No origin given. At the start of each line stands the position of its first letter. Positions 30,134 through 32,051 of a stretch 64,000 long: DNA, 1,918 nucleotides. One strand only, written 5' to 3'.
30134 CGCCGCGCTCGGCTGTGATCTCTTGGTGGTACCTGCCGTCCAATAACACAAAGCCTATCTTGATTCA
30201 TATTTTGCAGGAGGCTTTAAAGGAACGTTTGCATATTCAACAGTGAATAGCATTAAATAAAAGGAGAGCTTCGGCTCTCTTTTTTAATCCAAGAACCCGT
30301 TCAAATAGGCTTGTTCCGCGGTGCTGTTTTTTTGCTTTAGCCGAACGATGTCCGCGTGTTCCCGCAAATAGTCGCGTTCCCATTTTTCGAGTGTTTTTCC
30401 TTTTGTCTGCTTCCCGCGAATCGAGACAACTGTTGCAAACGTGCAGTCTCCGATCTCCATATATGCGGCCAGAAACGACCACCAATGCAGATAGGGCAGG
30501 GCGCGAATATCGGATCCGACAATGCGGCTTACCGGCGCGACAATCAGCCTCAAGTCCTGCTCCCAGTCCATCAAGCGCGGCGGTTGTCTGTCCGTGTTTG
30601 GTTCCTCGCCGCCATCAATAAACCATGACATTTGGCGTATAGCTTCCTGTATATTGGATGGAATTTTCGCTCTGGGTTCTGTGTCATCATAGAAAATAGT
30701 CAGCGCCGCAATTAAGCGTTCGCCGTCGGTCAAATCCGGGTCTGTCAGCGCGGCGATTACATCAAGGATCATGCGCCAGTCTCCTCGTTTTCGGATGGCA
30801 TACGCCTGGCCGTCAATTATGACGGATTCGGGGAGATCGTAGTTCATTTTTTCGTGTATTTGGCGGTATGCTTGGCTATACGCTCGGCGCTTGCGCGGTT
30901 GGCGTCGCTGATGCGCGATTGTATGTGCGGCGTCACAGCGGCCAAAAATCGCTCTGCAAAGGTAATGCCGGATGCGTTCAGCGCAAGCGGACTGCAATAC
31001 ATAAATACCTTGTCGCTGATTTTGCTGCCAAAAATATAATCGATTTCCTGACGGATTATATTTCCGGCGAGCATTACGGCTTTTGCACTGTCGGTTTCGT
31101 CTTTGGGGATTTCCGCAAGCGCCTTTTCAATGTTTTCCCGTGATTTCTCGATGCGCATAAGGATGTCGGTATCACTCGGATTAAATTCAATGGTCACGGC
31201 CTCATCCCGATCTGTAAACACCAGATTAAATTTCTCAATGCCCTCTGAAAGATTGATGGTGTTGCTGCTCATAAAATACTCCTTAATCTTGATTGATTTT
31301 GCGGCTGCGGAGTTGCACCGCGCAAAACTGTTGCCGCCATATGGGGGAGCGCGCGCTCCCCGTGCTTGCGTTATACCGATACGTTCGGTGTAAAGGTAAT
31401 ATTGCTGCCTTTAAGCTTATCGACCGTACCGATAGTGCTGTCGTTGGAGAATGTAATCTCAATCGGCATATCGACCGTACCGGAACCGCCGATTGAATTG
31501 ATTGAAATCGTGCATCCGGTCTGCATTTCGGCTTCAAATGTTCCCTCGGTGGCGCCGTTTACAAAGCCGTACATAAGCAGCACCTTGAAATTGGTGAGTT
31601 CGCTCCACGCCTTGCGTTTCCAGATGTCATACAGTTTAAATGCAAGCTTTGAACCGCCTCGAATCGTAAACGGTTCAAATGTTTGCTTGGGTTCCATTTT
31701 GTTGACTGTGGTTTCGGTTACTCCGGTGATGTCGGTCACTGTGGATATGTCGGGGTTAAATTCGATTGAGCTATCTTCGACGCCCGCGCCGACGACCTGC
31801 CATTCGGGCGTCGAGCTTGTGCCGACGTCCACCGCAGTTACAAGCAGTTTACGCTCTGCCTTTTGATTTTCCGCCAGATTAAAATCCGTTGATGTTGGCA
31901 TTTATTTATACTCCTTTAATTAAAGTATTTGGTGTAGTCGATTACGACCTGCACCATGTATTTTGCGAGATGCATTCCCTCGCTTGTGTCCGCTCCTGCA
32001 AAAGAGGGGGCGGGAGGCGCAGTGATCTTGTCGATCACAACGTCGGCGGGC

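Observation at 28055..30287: Self-contained AT-rich moron island splitting the tail-chaperone / tape-measure junction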

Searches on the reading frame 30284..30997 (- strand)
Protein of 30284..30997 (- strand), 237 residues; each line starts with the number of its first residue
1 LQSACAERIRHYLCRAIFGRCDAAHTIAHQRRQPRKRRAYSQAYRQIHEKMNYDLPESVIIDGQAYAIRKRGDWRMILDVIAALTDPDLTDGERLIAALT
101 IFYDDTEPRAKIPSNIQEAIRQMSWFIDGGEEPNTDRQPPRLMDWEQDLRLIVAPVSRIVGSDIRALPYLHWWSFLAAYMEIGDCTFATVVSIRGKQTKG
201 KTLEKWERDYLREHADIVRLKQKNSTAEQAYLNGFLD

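Call 5: search_protein_families(library=pfam, proteins=[window:30284-30997:-], max_evalue=0.01)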
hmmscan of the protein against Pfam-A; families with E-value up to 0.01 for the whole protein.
window:30284-30997:- (237 aa): 1 family
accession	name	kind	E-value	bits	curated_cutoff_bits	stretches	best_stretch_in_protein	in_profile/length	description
PF06854.16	Phage_Gp15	-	7.6e-19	68.8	23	1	54-217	4-167/170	Bacteriophage Gp15 protein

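Call 7: search_protein_families(library=phrogs, proteins=[window:30284-30997:-], max_evalue=0.01)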
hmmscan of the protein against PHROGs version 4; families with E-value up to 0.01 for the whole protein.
window:30284-30997:- (237 aa): 1 family
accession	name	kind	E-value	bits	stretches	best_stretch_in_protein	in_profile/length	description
phrog_706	-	unknown function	1.4e-34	120.5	1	50-231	3-193/201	-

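Call 8: search_protein_families(library=ncbifam, proteins=[window:30284-30997:-], max_evalue=0.01)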
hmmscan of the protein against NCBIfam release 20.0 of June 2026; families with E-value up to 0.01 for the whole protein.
window:30284-30997:- (237 aa): 0 families

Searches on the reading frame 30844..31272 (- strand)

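Call 5: search_protein_families(library=pfam, proteins=[window:30844-31272:-], max_evalue=0.01)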
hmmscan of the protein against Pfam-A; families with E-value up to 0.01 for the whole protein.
window:30844-31272:- (142 aa): 0 families

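Call 7: search_protein_families(library=phrogs, proteins=[window:30844-31272:-], max_evalue=0.01)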
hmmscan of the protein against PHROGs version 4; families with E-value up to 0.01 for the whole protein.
window:30844-31272:- (142 aa): 2 families
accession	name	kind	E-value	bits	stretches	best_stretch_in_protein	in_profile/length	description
phrog_11299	-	unknown function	1.8e-22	81.1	1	5-141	3-142/152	-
phrog_4450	-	unknown function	1.1e-05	26.5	1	26-90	7-71/120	-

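Call 8: search_protein_families(library=ncbifam, proteins=[window:30844-31272:-], max_evalue=0.01)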
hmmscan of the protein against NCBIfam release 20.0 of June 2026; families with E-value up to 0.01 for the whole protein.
window:30844-31272:- (142 aa): 0 families

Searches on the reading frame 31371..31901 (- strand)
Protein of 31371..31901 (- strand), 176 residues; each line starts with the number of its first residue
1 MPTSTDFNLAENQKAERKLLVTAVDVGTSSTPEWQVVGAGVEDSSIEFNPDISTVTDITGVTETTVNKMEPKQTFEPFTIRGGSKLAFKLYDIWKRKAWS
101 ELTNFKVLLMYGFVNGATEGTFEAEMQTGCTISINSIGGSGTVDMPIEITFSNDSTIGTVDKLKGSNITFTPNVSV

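Call 5: search_protein_families(library=pfam, proteins=[window:31371-31901:-], max_evalue=0.01)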
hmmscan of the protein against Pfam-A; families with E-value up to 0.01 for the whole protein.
window:31371-31901:- (176 aa): 0 families

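Call 7: search_protein_families(library=phrogs, proteins=[window:31371-31901:-], max_evalue=0.01)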
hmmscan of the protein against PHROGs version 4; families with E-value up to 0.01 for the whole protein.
window:31371-31901:- (176 aa): 1 family
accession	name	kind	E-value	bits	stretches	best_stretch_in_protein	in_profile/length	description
phrog_3099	-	unknown function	1.6e-21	78.1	1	10-171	3-164/171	-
